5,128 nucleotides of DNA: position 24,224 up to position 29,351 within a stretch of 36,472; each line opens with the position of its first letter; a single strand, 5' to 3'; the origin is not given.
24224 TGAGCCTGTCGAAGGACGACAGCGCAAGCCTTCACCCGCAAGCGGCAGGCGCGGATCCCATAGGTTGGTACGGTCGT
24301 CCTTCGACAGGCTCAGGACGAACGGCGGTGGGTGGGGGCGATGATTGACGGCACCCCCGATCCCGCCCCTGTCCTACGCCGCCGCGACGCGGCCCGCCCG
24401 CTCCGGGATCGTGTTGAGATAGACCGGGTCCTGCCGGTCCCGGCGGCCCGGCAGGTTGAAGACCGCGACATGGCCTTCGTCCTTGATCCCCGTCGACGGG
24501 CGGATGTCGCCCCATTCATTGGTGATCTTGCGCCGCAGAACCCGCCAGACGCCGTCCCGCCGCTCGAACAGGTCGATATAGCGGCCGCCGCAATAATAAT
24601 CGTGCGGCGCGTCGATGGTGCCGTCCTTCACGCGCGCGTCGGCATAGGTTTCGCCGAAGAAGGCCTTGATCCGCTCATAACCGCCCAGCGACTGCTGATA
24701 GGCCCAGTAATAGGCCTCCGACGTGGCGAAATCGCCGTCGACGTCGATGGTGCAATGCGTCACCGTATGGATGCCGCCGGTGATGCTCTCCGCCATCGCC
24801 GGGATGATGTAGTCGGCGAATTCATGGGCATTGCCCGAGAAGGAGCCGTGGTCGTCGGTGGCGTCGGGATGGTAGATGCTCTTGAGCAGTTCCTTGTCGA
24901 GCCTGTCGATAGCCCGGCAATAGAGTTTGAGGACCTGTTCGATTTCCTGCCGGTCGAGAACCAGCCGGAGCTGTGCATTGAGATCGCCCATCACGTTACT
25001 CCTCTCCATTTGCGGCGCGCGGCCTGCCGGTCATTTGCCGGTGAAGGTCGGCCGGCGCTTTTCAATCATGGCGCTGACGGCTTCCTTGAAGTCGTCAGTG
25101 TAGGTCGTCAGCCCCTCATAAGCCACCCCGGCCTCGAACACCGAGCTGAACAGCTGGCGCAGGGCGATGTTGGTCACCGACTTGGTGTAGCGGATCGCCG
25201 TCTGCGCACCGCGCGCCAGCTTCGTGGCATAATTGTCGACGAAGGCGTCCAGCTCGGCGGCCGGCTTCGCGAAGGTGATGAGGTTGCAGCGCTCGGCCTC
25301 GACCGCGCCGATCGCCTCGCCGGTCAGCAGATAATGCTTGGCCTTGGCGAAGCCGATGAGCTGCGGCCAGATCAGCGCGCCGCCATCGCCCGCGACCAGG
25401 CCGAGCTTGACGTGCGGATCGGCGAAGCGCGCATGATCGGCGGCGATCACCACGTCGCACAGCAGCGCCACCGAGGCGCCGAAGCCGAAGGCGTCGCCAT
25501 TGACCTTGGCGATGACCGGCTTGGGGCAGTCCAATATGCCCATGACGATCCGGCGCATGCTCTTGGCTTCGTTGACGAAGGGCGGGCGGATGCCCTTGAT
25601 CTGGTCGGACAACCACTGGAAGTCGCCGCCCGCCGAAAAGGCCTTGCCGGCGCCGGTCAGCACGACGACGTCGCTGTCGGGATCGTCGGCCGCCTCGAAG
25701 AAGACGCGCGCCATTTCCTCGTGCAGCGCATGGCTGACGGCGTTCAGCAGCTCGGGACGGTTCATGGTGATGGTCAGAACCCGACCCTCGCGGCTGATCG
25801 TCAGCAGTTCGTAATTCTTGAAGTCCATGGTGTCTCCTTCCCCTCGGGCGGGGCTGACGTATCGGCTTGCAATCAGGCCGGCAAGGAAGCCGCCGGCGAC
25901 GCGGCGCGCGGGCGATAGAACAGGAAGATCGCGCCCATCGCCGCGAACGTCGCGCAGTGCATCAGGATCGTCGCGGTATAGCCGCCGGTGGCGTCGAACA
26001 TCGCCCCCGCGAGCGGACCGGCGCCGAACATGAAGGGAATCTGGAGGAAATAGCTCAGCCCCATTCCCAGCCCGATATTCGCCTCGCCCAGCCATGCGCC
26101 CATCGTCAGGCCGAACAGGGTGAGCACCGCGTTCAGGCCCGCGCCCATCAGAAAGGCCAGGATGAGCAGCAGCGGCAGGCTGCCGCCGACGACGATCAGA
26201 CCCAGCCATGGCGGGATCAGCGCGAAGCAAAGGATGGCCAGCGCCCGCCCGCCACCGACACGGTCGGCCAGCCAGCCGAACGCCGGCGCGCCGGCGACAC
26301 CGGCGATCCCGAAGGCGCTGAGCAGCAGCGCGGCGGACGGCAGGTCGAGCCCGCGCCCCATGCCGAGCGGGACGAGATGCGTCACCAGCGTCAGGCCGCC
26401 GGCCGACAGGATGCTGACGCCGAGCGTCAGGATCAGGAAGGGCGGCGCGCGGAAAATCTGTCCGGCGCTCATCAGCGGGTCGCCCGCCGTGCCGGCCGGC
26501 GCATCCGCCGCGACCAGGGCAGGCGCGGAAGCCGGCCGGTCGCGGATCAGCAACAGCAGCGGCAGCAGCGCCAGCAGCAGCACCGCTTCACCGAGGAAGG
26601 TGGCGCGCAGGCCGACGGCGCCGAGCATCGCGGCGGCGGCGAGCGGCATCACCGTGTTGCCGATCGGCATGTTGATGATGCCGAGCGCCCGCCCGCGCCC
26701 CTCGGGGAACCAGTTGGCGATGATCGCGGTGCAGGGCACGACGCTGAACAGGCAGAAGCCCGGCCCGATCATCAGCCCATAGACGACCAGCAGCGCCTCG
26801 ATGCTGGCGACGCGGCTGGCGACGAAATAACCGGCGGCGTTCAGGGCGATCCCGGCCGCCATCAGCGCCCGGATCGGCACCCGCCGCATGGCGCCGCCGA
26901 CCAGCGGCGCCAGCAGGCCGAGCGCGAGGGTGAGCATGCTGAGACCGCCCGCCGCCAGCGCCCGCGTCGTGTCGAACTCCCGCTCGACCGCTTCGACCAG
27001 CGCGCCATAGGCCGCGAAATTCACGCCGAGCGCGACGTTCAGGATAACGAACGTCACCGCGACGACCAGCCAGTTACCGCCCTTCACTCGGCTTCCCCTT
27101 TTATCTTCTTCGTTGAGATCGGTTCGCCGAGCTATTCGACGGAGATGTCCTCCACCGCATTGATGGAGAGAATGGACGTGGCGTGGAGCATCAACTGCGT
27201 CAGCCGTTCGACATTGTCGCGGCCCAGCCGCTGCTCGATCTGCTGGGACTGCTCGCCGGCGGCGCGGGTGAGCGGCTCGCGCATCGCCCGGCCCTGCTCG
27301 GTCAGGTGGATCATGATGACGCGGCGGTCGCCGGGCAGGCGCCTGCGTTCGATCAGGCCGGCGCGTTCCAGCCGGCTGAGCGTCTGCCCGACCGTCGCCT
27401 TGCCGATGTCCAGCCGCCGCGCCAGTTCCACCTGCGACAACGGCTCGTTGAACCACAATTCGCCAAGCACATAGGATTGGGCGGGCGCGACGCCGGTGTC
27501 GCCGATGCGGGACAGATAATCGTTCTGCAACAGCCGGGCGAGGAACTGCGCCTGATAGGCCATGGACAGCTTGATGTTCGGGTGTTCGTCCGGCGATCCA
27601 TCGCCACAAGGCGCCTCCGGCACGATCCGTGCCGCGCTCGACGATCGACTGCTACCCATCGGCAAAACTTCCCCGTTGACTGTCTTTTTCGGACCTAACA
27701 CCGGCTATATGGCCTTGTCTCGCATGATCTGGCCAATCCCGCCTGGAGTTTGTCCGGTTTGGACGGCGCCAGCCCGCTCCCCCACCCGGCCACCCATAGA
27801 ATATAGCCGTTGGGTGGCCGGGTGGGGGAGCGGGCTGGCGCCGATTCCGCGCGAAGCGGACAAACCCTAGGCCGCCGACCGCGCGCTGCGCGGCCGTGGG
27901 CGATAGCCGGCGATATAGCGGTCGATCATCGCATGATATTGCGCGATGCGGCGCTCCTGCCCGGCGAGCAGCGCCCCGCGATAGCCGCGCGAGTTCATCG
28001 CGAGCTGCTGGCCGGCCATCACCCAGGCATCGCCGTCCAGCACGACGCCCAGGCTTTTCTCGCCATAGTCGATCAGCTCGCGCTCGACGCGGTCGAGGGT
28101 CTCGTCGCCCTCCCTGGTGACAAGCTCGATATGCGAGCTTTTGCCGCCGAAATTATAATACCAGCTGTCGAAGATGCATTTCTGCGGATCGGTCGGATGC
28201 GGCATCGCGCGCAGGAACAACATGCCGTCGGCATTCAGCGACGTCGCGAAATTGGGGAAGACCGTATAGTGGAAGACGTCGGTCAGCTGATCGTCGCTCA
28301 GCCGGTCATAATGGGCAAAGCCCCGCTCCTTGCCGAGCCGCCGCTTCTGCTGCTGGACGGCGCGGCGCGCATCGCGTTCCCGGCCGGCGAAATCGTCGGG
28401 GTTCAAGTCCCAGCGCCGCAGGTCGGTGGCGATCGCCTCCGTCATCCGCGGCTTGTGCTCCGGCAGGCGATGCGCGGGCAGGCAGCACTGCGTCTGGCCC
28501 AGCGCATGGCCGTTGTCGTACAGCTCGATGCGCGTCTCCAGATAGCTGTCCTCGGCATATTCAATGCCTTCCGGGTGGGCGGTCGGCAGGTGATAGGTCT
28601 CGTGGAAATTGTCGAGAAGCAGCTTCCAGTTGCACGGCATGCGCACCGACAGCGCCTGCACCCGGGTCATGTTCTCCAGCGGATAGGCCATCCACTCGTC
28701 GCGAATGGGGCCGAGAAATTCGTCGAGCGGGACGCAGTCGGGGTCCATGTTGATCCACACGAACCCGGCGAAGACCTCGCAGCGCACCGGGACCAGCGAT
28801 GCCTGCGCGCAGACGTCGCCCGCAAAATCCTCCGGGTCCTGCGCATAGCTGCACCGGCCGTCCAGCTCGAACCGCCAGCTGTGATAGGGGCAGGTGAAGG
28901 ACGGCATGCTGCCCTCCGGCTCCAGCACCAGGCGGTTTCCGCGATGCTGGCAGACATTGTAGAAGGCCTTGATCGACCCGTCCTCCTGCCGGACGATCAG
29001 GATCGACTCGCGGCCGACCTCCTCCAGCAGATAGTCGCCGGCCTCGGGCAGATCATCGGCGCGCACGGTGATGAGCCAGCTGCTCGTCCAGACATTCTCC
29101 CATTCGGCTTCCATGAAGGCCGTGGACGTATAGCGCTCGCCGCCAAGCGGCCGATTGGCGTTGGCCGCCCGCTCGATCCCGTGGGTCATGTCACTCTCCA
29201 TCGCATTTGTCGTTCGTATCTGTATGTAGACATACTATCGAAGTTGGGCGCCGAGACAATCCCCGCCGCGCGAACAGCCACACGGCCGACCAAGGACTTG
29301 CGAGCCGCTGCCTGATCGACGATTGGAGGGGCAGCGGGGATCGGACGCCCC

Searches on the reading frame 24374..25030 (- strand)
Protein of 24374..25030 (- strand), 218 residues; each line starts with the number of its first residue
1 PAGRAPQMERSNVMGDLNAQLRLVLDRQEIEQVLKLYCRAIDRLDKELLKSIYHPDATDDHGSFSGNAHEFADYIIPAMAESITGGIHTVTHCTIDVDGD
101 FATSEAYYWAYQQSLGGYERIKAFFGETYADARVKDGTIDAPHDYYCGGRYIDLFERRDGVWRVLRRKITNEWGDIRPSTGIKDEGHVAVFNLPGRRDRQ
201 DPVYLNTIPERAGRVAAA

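Call 31: search_protein_families(library=pfam, proteins=[window:24374-25030:-], max_evalue=0.001)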
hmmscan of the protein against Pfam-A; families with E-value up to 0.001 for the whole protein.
window:24374-25030:- (218 aa): 1 family
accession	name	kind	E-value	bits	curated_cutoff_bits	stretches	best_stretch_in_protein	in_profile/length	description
PF13577.12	SnoaL_4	-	8.3e-19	68.3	24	1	24-168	3-126/126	SnoaL-like domain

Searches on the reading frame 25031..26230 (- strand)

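Call 7: search_protein_families(library=pfam, proteins=[window:25031-26230:-], max_evalue=0.00001)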
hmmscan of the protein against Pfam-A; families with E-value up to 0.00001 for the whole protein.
window:25031-26230:- (399 aa): 2 families
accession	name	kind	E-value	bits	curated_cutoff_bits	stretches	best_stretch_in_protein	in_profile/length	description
PF00378.25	ECH_1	-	1e-51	176.2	27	1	148-398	3-250/251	Enoyl-CoA hydratase/isomerase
PF16113.10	ECH_2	-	2.9e-29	103.1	27.2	1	153-337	3-187/335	Enoyl-CoA hydratase/isomerase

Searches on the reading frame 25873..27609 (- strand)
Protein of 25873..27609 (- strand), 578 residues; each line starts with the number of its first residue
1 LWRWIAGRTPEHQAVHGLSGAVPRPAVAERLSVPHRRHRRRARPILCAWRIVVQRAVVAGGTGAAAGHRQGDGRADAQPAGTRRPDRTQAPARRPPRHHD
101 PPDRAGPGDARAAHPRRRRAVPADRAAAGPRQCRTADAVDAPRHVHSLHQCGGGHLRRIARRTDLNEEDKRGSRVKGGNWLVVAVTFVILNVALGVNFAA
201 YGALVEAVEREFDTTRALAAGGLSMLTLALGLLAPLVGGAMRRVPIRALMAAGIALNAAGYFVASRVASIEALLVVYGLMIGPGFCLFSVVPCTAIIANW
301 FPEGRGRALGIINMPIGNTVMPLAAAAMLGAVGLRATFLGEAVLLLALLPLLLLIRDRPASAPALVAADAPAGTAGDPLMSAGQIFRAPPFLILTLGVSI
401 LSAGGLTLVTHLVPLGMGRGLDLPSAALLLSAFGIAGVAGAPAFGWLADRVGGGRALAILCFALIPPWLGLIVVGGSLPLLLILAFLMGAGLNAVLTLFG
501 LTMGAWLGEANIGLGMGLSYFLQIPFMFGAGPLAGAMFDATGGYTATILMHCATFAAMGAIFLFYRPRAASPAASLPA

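Call 7: search_protein_families(library=pfam, proteins=[window:25873-27609:-], max_evalue=0.00001)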
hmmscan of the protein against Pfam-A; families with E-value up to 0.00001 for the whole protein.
window:25873-27609:- (578 aa): 1 family
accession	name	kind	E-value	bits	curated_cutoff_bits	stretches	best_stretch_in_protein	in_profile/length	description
PF07690.21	MFS_1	-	5.2e-27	95.1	33.4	1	190-475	4-289/347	Major Facilitator Superfamily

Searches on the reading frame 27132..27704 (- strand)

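Call 31: search_protein_families(library=pfam, proteins=[window:27132-27704:-], max_evalue=0.001)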
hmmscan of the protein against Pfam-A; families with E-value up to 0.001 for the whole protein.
window:27132-27704:- (190 aa): 14 families
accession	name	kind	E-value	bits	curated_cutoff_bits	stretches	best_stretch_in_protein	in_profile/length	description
PF12802.13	MarR_2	-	8.2e-15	55.2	27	1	71-128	2-60/61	MarR family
PF01047.28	MarR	-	2.7e-13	50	24.6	1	78-129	7-58/59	MarR family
PF12840.13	HTH_20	-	2.9e-07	30.8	27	1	79-121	9-51/51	Helix-turn-helix domain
PF13545.12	HTH_Crp_2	-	1.1e-06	28.9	27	1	82-122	17-57/70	Crp-like helix-turn-helix domain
PF22381.2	Staph_reg_Sar_Rot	-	7.3e-06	26.4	27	1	76-140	16-80/85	Transcriptional regulator SarA/Rot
PF13412.12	HTH_24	-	1.2e-05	25.3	21.9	1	84-119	13-48/48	Winged helix-turn-helix DNA-binding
PF01325.25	Fe_dep_repress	-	1.3e-05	25.8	26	1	90-119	24-53/60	Iron dependent repressor, N-terminal DNA binding domain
PF25213.1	HVO_A0261_N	-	1.7e-05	25.1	35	1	85-147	21-76/86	HVO_A0261 N-terminal domain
PF00392.27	GntR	-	2.6e-05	24.2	27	1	81-122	16-58/64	Bacterial regulatory proteins, gntR family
PF13463.12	HTH_27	-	4.2e-05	24.2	22.2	1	87-138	17-68/68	Winged helix DNA-binding domain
PF21863.2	HTH_67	-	0.00014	22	27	1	70-172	166-254/268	Helix-turn-helix family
PF24034.1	DUF7343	-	0.00016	21.9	27.6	1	90-123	20-53/62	Domain of unknown function (DUF7343)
PF01978.25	TrmB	-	0.00023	21.4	25.6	1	86-122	20-56/68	Sugar-specific transcriptional regulator TrmB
PF09339.16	HTH_IclR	-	0.00052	20.2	22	1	87-121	17-51/52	IclR helix-turn-helix domain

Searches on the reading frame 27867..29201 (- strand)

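Call 7: search_protein_families(library=pfam, proteins=[window:27867-29201:-], max_evalue=0.00001)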
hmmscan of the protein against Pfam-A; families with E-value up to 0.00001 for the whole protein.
window:27867-29201:- (444 aa): 2 families
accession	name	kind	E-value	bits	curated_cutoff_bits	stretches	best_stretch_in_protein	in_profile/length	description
PF00848.25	Ring_hydroxyl_A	-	1.7e-29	103.7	24.9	1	175-431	1-207/208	Ring hydroxylating alpha subunit (catalytic domain)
PF00355.32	Rieske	-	1.2e-16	60.8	20.3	1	41-123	1-81/88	Rieske [2Fe-2S] domain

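Call 29: search_protein_families(library=ncbifam, proteins=[window:27867-29201:-], max_evalue=1e-10)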
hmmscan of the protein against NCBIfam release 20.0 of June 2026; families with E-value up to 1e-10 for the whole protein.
window:27867-29201:- (444 aa): 5 families
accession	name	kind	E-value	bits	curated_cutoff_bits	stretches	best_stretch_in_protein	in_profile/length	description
NF058607.1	GlBtMonoOxGbcA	equivalog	9.5e-40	136.3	670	1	19-213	33-226/420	glycine betaine monooxygenase oxygenase subunit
NF042946.1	3PPDioc_HcaE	equivalog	1.5e-26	93.4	830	1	22-215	19-220/450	3-phenylpropionate/cinnamic acid dioxygenase subunit alpha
TIGR03229.1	benzo_1_2_benA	equivalog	6e-24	84.7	780.95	1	22-209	19-215/433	benzoate 1,2-dioxygenase large subunit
TIGR03228.1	anthran_1_2_A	equivalog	2.7e-22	79.1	671.9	1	23-210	20-214/438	anthranilate 1,2-dioxygenase large subunit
NF041684.1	ant_diox_AndAc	equivalog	9.5e-19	67.3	750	1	24-206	28-219/418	anthranilate 1,2-dioxygenase large subunit AndAc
